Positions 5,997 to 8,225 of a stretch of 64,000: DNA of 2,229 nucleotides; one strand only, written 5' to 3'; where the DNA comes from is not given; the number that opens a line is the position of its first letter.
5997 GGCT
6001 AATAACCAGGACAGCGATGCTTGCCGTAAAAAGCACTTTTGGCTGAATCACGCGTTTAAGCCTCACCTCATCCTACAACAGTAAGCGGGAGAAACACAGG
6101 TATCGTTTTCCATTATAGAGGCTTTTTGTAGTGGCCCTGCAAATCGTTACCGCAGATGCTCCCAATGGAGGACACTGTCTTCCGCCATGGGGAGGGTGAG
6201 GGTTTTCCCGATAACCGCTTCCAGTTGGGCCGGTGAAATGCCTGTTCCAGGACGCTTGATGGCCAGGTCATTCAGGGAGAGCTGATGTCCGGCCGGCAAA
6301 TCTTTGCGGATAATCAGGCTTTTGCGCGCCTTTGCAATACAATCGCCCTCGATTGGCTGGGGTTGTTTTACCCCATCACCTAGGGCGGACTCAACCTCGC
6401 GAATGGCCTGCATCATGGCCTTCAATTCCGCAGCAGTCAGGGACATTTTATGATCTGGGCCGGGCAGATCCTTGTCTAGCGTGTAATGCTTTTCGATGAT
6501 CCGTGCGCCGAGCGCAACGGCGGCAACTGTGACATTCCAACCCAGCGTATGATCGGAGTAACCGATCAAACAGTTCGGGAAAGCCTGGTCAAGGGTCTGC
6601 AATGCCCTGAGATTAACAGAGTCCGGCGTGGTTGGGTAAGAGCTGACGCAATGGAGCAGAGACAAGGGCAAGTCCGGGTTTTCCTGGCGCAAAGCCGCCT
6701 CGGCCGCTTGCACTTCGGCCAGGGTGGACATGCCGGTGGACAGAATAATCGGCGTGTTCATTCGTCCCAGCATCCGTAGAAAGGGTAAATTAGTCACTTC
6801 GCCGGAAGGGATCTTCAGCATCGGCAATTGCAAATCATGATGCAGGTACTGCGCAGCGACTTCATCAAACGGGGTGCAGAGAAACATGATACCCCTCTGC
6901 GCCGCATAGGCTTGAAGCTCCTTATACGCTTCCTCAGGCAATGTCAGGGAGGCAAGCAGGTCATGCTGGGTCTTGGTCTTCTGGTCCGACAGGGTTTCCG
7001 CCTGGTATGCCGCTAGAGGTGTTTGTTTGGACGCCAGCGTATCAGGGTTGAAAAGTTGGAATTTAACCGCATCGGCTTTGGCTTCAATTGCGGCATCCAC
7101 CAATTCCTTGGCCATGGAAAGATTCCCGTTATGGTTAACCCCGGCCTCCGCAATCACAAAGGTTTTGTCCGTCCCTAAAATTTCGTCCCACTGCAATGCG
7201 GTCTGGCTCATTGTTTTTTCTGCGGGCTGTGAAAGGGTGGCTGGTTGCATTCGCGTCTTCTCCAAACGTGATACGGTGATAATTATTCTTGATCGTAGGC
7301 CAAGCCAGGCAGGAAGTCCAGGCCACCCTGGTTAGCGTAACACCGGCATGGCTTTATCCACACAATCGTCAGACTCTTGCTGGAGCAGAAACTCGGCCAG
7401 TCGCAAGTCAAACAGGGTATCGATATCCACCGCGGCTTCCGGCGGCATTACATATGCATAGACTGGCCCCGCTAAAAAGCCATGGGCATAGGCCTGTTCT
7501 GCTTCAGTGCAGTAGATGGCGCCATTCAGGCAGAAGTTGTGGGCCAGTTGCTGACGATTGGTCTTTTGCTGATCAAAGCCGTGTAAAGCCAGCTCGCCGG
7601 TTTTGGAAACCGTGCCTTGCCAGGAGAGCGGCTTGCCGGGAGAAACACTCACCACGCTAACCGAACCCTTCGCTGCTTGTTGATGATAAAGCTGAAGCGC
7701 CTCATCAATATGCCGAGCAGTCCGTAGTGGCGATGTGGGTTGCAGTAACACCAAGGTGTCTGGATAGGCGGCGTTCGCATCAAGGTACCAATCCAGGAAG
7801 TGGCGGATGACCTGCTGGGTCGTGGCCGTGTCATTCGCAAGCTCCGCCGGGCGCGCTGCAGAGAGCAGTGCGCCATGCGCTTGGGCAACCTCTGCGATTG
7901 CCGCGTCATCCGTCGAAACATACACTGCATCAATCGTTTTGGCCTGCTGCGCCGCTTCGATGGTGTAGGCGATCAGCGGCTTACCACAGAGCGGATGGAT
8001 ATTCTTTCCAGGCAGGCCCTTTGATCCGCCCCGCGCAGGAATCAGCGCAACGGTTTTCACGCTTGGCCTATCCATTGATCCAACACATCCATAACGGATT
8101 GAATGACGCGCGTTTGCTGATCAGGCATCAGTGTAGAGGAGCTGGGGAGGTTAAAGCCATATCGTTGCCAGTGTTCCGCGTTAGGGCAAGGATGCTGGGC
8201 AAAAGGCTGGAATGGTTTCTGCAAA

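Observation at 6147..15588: GDP-type legionaminic/pseudaminic-like nonulosonic acid cluster with an N-formyltransferase-like gene and two Gfo/Idh/MocA oxidoreductases instead of an N-acetyltransferase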

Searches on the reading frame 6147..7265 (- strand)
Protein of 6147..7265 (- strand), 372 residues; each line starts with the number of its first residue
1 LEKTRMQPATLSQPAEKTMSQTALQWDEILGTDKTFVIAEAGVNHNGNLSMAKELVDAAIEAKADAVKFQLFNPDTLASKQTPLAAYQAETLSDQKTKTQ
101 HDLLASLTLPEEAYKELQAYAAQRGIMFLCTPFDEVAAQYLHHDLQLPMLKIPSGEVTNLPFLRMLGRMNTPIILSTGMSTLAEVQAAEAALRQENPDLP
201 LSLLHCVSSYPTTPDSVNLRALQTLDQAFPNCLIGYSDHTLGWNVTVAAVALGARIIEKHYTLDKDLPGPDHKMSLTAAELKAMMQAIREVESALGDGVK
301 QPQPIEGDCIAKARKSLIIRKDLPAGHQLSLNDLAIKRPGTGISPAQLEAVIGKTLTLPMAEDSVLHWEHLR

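Call 3: search_protein_families(library=pfam, proteins=[window:6147-7265:-])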
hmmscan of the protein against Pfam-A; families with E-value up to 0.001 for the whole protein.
window:6147-7265:- (372 aa): 2 families
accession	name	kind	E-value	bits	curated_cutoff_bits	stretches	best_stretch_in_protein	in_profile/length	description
PF03102.20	NeuB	-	1.4e-86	290.4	22.1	1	55-300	1-241/241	NeuB family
PF08666.17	SAF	-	2.1e-11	44.6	21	1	315-372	2-63/63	SAF domain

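Call 4: search_protein_families(library=ncbifam, proteins=[window:6147-7265:-])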
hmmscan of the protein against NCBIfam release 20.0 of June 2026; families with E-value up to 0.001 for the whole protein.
window:6147-7265:- (372 aa): 4 families
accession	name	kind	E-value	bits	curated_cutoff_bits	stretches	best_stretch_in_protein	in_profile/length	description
TIGR03569.1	NeuB_NnaB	equivalog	2.4e-119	398.2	399.65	1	35-365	1-328/329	N-acetylneuraminate synthase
TIGR03586.1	PseI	equivalog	9.1e-77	258.4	340.25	1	34-358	1-319/327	pseudaminic acid synthase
TIGR01361.1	DAHP_synth_Bsub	equivalog_domain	4e-05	23.1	267.75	1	146-289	108-258/260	3-deoxy-7-phosphoheptulonate synthase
NF006421.0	PRK08673.1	subfamily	9.2e-05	21.8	335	1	147-297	178-335/338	3-deoxy-7-phosphoheptulonate synthase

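Call 47: list_cluster_members(proteins=[P0001, window:6147-7265:-, window:13646-14644:+, window:14656-15588:+])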
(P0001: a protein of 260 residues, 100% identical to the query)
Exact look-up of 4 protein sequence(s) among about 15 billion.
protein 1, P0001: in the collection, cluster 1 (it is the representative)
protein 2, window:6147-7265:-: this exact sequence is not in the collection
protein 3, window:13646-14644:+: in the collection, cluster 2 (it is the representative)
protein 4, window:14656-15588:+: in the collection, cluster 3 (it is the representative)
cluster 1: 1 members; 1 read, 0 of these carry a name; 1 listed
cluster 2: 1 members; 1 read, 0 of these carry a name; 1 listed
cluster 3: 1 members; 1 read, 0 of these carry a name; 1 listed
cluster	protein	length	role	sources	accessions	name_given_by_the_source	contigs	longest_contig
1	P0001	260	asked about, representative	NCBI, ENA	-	-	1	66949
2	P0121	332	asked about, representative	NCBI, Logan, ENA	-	-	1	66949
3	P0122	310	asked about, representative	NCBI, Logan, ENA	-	-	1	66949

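Call 73: find_homologous_proteins(query=window:6147-7265:-, max_evalue=1e-30)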
Query window:6147-7265:- (372 aa): 8000 proteins with E <= 1e-30 among 8000 candidates; the best 120 are listed.
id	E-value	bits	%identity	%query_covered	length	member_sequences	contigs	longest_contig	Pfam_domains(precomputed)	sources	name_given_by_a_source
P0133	9.1e-239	810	100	99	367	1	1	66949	PF03102.21,PF08666.18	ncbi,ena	-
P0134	4.3e-137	475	62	92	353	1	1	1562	PF03102.21,PF08666.18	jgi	jgi:N,N'-diacetyllegionaminate synthase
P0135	4.6e-135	469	60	92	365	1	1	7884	PF03102.21,PF08666.18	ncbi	-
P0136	1.3e-134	467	63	94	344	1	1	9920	PF03102.21,PF08666.18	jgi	jgi:N,N'-diacetyllegionaminate synthase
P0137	3.0e-130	453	63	92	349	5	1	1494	PF03102.21,PF08666.18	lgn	-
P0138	8.9e-130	451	63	90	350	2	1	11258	PF03102.21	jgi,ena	jgi:N,N'-diacetyllegionaminate synthase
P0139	2.9e-129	450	61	91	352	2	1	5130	PF03102.21,PF08666.18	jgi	jgi:N,N'-diacetyllegionaminate synthase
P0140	1.2e-128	448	61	91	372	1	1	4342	PF03102.21,PF08666.18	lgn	-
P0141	7.3e-128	445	61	91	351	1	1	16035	PF03102.21,PF08666.18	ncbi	-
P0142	1.3e-127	444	62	90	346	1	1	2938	PF03102.21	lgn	-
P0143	2.5e-127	443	62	92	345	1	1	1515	PF03102.21,PF08666.18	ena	-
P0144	1.3e-126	441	62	91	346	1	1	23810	PF03102.21,PF08666.18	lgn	-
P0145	2.3e-125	437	59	91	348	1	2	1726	PF03102.21,PF08666.18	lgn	-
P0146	9.4e-125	435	61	91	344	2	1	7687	PF03102.21,PF08666.18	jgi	jgi:N,N'-diacetyllegionaminate synthase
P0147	1.8e-122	427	57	95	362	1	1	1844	PF03102.21,PF08666.18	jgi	jgi:N-acetylneuraminate synthase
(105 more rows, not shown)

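Call 74: find_encoding_contigs(protein=P0144, flank=10000, max_places=1)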
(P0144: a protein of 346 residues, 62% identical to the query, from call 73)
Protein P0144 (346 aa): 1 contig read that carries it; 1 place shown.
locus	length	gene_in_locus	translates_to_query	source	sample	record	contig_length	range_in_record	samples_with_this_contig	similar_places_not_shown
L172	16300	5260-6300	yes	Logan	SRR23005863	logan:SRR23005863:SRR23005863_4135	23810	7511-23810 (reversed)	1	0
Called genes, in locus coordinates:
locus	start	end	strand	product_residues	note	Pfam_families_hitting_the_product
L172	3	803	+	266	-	?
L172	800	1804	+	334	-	PF00106:adh_short (weak), PF04321:RmlD_sub_bind (weak), PF01073:3Beta_HSD, PF01370:Epimerase, PF02719:Polysacc_synt_2, PF07993:NAD_binding_4, PF13460:NAD_binding_10, PF16363:GDP_Man_Dehyd, +1 more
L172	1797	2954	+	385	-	PF00155:Aminotran_1_2, PF01041:DegT_DnrJ_EryC1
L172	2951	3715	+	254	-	PF02348:CTP_transf_3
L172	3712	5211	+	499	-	PF00132:Hexapep (faint), PF25087:GMPPB_C (weak), PF14602:Hexapep_2 (faint), PF00551:Formyl_trans_N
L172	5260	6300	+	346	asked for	PF03102:NeuB, PF08666:SAF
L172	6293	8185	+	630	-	-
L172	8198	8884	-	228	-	PF00117:GATase, PF07685:GATase_3 (weak), PF01174:SNO (faint)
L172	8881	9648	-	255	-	PF00977:His_biosynth, PF05690:ThiG (faint), PF02581:TMP-TENI (faint), PF03060:NMO (faint), PF01180:DHO_dh (faint), PF01207:Dus (faint)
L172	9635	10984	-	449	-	-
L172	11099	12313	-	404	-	-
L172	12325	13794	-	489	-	PF03062:MBOAT, PF13813:MBOAT_2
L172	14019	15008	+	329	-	PF00106:adh_short (faint), PF01073:3Beta_HSD, PF01370:Epimerase, PF02719:Polysacc_synt_2, PF04321:RmlD_sub_bind, PF05368:NmrA (weak), PF13460:NAD_binding_10, PF16363:GDP_Man_Dehyd, +1 more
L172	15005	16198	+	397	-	PF00155:Aminotran_1_2, PF01041:DegT_DnrJ_EryC1, PF01212:Beta_elim_lyase (weak)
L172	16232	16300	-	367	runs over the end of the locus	PF03102:NeuB, PF08666:SAF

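Call 75: find_encoding_contigs(protein=P0141, flank=10000, max_places=1)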
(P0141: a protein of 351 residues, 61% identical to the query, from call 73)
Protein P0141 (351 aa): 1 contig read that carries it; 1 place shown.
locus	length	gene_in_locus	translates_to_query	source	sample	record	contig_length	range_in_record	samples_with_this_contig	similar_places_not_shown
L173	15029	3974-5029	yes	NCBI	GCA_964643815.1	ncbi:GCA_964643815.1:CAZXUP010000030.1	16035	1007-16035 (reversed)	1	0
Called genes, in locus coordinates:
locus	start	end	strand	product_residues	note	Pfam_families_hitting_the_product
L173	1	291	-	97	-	?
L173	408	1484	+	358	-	PF00571:CBS (faint), PF00483:NTP_transferase, PF12804:NTP_transf_3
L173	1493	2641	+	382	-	PF00155:Aminotran_1_2, PF01041:DegT_DnrJ_EryC1, PF01053:Cys_Met_Meta_PP (weak), PF01212:Beta_elim_lyase (weak)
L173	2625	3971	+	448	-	-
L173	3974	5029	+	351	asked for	PF03102:NeuB, PF08666:SAF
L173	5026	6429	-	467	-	PF13231:PMT_2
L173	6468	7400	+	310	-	PF00912:Transgly (faint)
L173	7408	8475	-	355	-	PF13439:Glyco_transf_4 (weak), PF00534:Glycos_transf_1, PF13692:Glyco_trans_1_4, PF13524:Glyco_trans_1_2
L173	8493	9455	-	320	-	PF01820:Dala_Dala_lig_N, PF02655:ATP-grasp_3 (weak), PF02786:CPSase_L_D2 (faint), PF07478:Dala_Dala_lig_C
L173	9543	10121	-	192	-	-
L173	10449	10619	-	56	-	-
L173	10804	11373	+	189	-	PF03729:DUF308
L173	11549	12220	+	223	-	PF00484:Pro_CA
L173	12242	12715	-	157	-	PF00571:CBS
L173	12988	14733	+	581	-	PF24793:GINT1_N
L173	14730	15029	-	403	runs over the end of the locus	PF13480:Acetyltransf_6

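Call 76: find_encoding_contigs(protein=P0136, flank=10000, max_places=1)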
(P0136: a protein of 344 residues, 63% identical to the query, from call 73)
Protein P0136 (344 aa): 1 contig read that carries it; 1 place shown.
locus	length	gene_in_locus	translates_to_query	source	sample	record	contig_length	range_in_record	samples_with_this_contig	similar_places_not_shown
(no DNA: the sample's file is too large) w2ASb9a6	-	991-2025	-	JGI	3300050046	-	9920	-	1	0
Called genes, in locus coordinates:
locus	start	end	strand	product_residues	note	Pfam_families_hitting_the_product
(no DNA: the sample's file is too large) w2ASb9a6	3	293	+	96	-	?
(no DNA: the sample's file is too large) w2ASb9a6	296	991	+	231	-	PF25084:LbH_EIF2B (faint), PF25087:GMPPB_C (weak), PF00132:Hexapep (weak)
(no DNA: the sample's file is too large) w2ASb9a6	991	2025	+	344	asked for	PF03102:NeuB, PF08666:SAF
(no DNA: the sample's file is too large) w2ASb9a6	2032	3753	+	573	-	-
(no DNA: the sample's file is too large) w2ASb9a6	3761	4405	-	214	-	PF00117:GATase, PF01174:SNO (faint), PF07685:GATase_3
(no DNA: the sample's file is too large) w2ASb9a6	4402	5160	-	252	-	PF00977:His_biosynth, PF05690:ThiG (faint), PF02581:TMP-TENI (faint), PF03060:NMO (faint), PF01180:DHO_dh (faint), PF01207:Dus (faint)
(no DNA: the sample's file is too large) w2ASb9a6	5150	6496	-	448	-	-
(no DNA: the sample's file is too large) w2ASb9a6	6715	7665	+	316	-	-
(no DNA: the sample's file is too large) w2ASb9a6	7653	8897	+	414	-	-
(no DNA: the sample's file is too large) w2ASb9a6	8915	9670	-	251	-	-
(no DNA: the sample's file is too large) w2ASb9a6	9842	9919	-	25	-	?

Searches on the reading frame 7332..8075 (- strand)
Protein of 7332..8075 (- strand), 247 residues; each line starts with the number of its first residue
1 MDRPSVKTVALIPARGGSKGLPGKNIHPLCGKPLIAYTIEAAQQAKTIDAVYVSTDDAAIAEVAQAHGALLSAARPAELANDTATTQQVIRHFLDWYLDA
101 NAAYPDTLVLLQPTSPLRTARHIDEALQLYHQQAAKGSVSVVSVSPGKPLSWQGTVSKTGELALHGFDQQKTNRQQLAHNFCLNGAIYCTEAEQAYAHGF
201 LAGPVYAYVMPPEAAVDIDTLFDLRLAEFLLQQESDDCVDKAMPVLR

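Call 3: search_protein_families(library=pfam, proteins=[window:7332-8075:-])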
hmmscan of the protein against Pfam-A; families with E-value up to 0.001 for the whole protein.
window:7332-8075:- (247 aa): 2 families
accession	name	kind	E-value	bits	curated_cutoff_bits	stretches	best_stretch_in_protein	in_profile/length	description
PF02348.25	CTP_transf_3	-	1.1e-25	91.1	22.6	1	9-136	1-120/217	Cytidylyltransferase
PF12804.13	NTP_transf_3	-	0.00083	20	27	0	24-71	16-62/160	MobA-like NTP transferase domain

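Call 4: search_protein_families(library=ncbifam, proteins=[window:7332-8075:-])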
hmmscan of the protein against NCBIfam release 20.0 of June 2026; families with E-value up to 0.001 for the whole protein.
window:7332-8075:- (247 aa): 8 families
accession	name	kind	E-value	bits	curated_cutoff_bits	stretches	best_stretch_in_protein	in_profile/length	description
TIGR03584.1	PseF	equivalog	2.4e-45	154.9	205.7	1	9-232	1-221/222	pseudaminic acid cytidylyltransferase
NF003952.0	PRK05450.1-5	subfamily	3.6e-16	59.1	193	1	7-139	2-122/250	3-deoxy-manno-octulosonate cytidylyltransferase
NF003950.0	PRK05450.1-3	subfamily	7.1e-16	58.3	234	1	7-134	2-121/248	3-deoxy-manno-octulosonate cytidylyltransferase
NF009905.0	PRK13368.1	subfamily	2.8e-14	53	255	1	7-135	2-119/243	3-deoxy-manno-octulosonate cytidylyltransferase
NF003948.0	PRK05450.1-1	equivalog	4.9e-10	39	281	1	7-69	5-66/248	3-deoxy-manno-octulosonate cytidylyltransferase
TIGR00466.1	kdsB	equivalog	3.2e-07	30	155.2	1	9-69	4-63/241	3-deoxy-manno-octulosonate cytidylyltransferase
NF010933.0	PRK14353.1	equivalog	7.2e-06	24.9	505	1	24-195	25-184/453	bifunctional UDP-N-acetylglucosamine diphosphorylase/glucosamine-1-phosphate N-acetyltransferase GlmU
NF010935.0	PRK14355.1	equivalog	8.1e-06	24.7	718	1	24-193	23-181/459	bifunctional UDP-N-acetylglucosamine diphosphorylase/glucosamine-1-phosphate N-acetyltransferase GlmU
